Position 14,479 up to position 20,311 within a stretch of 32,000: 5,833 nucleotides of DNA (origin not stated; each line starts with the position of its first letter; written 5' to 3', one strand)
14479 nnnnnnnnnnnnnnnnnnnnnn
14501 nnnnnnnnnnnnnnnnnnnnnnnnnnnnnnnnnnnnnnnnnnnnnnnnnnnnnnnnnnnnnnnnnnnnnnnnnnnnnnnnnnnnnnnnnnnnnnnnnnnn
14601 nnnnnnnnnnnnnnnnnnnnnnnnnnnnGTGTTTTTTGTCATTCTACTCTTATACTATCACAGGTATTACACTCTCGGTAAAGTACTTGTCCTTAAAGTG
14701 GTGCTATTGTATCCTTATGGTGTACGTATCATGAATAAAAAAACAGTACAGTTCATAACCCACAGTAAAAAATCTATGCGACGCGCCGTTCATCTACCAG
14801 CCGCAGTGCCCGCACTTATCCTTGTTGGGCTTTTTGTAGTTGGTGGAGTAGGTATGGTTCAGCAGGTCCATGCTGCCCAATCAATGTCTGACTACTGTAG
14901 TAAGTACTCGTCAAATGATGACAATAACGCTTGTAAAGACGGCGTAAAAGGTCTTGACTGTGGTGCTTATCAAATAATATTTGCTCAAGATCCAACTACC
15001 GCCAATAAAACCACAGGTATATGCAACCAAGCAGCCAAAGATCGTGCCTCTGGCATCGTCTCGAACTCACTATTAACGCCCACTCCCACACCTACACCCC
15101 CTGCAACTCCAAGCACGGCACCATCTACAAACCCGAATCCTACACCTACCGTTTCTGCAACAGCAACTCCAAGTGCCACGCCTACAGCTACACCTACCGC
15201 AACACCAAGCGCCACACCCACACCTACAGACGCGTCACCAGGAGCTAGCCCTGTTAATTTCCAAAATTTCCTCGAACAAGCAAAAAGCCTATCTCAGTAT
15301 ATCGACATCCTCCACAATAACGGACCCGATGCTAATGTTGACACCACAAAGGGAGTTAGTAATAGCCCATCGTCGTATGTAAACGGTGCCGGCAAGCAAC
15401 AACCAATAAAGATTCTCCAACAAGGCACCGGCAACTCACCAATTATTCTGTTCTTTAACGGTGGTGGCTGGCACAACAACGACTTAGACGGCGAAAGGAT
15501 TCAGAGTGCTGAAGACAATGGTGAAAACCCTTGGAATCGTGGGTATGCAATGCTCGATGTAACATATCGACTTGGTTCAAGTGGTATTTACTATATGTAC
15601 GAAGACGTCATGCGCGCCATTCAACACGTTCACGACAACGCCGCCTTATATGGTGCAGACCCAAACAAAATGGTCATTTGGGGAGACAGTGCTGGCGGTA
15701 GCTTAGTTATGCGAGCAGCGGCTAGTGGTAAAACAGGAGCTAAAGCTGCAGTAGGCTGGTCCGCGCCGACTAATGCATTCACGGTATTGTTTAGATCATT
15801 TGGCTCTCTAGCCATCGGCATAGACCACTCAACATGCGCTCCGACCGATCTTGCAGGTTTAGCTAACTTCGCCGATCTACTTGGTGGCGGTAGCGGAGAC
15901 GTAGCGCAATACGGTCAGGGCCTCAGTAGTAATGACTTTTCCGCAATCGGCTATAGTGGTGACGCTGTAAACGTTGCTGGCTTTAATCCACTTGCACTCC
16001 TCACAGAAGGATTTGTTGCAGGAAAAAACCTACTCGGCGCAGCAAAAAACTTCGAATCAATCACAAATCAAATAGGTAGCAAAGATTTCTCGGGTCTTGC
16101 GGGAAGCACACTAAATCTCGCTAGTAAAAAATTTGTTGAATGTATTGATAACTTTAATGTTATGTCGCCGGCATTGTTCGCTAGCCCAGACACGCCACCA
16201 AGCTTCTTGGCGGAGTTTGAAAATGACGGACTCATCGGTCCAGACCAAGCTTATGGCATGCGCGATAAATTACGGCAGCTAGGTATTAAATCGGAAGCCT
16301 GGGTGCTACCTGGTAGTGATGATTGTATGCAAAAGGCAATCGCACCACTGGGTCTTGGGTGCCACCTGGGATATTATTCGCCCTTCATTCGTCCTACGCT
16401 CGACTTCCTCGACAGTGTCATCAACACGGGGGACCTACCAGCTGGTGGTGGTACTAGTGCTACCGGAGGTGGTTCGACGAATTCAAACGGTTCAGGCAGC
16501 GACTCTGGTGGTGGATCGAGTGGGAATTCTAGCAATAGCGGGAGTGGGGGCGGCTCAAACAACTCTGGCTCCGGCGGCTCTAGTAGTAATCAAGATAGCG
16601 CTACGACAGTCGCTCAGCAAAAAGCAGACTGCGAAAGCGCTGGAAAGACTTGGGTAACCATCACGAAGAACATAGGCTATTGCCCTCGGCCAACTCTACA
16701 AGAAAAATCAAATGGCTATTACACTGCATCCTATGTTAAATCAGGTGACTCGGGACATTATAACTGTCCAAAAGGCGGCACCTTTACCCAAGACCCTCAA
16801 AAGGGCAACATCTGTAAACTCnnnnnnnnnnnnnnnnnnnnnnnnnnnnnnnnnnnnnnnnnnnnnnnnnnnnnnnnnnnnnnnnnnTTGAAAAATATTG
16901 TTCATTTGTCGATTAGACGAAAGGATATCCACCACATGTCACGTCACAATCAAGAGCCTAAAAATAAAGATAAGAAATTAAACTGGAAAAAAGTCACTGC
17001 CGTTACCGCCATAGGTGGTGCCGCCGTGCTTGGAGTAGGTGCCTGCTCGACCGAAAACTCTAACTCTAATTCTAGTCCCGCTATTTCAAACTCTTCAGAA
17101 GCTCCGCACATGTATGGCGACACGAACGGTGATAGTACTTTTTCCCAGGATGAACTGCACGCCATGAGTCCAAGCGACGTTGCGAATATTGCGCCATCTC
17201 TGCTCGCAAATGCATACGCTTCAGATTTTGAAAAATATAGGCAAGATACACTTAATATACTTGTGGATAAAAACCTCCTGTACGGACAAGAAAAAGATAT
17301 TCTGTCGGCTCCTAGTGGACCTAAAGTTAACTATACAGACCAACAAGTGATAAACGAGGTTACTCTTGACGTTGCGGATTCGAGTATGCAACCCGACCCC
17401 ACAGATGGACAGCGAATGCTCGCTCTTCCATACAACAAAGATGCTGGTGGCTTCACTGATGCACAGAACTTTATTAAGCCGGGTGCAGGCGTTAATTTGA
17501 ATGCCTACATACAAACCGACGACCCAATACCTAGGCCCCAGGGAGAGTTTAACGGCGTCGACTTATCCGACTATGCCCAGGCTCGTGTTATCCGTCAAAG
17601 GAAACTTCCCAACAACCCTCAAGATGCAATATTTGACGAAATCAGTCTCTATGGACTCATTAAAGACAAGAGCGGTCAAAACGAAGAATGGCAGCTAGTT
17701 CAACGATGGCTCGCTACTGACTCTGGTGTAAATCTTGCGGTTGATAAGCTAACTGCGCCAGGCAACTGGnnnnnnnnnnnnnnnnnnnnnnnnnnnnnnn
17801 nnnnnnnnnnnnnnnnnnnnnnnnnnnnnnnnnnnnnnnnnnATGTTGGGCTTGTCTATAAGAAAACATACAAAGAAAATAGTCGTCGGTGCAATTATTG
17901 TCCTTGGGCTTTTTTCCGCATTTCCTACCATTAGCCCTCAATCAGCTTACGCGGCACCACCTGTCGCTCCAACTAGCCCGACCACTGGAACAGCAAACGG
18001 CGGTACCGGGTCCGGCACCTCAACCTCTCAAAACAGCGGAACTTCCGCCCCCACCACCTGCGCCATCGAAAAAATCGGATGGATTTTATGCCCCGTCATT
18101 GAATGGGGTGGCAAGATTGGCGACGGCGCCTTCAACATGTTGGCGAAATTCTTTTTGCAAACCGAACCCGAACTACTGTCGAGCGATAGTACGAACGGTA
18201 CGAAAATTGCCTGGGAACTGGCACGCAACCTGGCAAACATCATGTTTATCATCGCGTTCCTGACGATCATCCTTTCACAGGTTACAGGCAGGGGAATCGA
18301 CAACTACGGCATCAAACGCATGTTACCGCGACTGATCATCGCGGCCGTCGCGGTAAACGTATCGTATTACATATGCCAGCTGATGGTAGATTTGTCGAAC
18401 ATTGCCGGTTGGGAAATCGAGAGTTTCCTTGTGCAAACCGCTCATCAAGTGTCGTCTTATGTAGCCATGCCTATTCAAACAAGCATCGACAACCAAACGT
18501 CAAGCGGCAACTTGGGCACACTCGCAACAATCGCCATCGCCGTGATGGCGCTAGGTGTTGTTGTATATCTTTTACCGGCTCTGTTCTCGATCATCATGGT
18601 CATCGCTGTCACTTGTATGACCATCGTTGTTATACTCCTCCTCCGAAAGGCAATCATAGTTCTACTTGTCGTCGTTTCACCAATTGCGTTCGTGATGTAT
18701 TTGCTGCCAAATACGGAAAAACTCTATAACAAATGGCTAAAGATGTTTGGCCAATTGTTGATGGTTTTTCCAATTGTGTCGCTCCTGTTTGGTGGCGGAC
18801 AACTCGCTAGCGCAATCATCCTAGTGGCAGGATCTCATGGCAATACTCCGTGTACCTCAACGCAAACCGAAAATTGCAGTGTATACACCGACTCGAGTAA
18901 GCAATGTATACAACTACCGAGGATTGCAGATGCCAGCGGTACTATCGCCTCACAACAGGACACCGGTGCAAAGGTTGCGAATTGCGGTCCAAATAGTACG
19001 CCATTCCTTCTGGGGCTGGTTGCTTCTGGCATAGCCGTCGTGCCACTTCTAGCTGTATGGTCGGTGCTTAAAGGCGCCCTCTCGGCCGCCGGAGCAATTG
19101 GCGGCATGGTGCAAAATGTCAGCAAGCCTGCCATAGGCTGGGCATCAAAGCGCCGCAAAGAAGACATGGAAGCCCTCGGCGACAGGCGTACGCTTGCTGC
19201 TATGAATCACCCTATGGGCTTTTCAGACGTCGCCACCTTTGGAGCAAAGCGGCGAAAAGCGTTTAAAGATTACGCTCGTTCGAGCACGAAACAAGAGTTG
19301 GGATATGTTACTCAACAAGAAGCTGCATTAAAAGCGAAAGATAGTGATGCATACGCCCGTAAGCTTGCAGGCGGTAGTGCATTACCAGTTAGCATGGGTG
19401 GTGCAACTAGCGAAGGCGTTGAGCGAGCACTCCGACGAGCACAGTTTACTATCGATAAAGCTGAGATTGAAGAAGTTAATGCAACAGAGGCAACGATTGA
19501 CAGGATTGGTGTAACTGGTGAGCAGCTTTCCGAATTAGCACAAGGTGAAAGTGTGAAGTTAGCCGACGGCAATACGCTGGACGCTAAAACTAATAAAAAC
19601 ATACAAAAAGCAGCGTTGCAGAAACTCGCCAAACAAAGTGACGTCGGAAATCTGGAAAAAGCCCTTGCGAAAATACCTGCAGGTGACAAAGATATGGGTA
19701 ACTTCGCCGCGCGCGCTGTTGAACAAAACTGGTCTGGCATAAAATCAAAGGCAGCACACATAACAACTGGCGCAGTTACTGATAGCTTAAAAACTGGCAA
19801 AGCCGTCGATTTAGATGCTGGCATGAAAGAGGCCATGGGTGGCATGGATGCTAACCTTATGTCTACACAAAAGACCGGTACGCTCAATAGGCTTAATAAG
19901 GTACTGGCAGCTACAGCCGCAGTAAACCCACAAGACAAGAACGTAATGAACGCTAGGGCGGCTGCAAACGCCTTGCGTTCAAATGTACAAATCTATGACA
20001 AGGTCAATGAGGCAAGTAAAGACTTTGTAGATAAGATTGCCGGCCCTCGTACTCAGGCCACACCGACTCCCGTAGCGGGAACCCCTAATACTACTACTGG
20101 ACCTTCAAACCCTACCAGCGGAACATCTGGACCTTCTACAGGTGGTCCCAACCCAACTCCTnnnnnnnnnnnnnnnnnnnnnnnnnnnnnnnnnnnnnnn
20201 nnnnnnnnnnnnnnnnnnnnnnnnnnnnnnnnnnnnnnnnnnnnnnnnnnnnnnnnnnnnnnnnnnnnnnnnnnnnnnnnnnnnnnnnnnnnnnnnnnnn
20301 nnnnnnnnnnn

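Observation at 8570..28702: The locus is built from two anciently duplicated modules: VirB6-like channel plus ~1,100-aa anchored surface protein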

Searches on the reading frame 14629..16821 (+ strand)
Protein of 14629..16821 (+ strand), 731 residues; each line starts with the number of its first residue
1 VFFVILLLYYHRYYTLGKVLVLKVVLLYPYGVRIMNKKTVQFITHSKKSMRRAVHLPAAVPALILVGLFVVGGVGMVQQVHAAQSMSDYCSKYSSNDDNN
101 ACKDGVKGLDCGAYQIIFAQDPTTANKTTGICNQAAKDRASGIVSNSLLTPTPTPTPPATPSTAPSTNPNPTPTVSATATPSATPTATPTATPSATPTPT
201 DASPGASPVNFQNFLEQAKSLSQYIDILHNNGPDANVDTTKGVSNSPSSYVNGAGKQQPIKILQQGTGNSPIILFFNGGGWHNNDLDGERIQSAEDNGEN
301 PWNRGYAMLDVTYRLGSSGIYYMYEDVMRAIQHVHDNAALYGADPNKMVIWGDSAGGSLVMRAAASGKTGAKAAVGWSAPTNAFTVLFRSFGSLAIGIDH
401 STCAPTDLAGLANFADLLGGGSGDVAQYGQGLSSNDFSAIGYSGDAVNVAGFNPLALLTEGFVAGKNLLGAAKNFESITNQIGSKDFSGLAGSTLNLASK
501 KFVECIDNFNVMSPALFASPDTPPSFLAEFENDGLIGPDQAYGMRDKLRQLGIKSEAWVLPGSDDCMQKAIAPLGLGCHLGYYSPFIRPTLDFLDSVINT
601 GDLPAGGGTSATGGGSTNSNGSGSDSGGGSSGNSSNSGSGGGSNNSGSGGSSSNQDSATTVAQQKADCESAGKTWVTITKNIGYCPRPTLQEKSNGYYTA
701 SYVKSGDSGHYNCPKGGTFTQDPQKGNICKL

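Call 6: search_protein_families(library=pfam, proteins=[window:14629-16821:+], max_evalue=0.1)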
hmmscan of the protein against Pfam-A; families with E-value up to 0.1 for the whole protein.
window:14629-16821:+ (731 aa): 4 families
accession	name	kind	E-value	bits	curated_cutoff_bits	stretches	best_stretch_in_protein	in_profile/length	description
PF20434.5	BD-FAE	-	5.5e-19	69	26.8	1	264-368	7-111/215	BD-FAE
PF07859.19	Abhydrolase_3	-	7.5e-08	32.8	25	1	305-366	29-91/210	alpha/beta hydrolase fold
PF00135.34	COesterase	-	1.6e-05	24.5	27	1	325-366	162-203/515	Carboxylesterase family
PF00326.27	Peptidase_S9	-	0.00016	21.6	22.6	1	324-366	45-84/213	Prolyl oligopeptidase family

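Call 7: search_protein_families(library=ncbifam, proteins=[window:14629-16821:+], max_evalue=0.1)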
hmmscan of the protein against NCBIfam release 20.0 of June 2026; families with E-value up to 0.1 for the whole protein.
window:14629-16821:+ (731 aa): 8 families
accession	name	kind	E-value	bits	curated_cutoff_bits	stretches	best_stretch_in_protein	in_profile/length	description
NF058653.1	LipP1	equivalog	3.8e-12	45.7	350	1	242-365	42-163/300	LipP1 family hormone-sensitive lipase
NF052354.1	EstLipQMycob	equivalog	4.9e-09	35.3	700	1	269-366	164-258/418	esterase LipQ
NF033149.0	CHL_hydrolase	equivalog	2.9e-08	33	500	1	266-363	70-165/310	chloramphenicol hydrolase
NF042968.1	AcxylEst_AxeA1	equivalog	7.8e-05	21.2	700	1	273-361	51-135/459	acetylxylan esterase AxeA1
NF041902.1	pecacetest_PaeX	equivalog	0.002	17.2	550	1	269-360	74-165/318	pectin acetylesterase PaeX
NF007547.0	PRK10162.1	equivalog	0.013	14.4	389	1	305-364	115-175/321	acetyl esterase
NF052620.1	AryltfaseLP1002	equivalog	0.02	14.3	300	1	268-360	30-120/265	lp_1002 family arylesterase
NF058651.1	GESAG_HSLs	subfamily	0.026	13.6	430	1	261-361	58-151/296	GESAG motif subfamily hormone-sensitive lipase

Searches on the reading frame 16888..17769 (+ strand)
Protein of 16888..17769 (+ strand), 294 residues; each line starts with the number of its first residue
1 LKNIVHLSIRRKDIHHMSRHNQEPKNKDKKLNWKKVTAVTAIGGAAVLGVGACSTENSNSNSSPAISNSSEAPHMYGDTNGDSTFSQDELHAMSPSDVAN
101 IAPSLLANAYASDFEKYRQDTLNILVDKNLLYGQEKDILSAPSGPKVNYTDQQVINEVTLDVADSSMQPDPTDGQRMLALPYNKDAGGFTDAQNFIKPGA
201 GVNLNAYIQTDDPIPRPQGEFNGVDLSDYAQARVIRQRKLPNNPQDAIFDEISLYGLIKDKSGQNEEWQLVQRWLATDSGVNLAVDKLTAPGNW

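Call 6: search_protein_families(library=pfam, proteins=[window:16888-17769:+], max_evalue=0.1)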
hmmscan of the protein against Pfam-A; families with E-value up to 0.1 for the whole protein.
window:16888-17769:+ (294 aa): 0 families

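Call 7: search_protein_families(library=ncbifam, proteins=[window:16888-17769:+], max_evalue=0.1)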
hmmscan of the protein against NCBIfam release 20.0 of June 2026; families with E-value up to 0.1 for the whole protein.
window:16888-17769:+ (294 aa): 0 families

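Call 95: search_protein_families(library=phrogs, proteins=[window:16888-17769:+], max_evalue=0.001)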
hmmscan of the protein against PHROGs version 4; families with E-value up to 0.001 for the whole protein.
window:16888-17769:+ (294 aa): 0 families

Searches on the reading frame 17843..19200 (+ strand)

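Call 74: search_dna_similar(query=window:17843-19200:+, collection=plasmids, mode=protein, max_evalue=0.001, max_rows=10)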
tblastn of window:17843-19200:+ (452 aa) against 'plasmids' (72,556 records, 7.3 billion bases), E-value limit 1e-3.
No match.

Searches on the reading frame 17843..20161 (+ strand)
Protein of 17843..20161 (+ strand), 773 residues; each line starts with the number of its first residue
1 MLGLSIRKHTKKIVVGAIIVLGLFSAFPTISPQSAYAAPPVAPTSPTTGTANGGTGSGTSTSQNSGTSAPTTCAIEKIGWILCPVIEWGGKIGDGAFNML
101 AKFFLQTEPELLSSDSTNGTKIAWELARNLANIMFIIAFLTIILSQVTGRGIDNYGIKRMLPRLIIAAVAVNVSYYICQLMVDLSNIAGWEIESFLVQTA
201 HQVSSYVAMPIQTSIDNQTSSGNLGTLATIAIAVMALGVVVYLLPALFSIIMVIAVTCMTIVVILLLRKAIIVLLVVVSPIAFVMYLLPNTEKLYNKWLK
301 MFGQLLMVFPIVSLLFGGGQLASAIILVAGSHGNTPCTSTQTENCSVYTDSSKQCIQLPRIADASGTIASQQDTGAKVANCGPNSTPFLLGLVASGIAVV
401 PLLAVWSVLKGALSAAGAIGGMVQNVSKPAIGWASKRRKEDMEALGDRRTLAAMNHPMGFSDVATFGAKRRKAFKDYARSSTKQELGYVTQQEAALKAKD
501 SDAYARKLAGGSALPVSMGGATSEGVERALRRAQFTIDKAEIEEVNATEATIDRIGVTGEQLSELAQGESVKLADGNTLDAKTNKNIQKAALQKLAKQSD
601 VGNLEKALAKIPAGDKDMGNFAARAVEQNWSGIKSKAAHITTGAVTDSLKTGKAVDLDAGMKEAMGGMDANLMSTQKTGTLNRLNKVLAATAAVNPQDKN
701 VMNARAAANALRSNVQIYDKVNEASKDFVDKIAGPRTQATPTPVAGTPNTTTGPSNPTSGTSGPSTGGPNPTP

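Call 6: search_protein_families(library=pfam, proteins=[window:17843-20161:+], max_evalue=0.1)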
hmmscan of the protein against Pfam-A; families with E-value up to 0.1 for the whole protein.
window:17843-20161:+ (773 aa): 1 family
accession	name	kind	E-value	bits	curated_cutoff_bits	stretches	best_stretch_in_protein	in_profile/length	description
PF07213.16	DAP10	-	0.037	14.4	22.9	1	368-408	15-54/79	DAP10 membrane protein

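Call 7: search_protein_families(library=ncbifam, proteins=[window:17843-20161:+], max_evalue=0.1)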
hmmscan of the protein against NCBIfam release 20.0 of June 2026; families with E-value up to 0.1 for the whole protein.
window:17843-20161:+ (773 aa): 0 families

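Call 95: search_protein_families(library=phrogs, proteins=[window:17843-20161:+], max_evalue=0.001)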
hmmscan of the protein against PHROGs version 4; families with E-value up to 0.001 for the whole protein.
window:17843-20161:+ (773 aa): 0 families
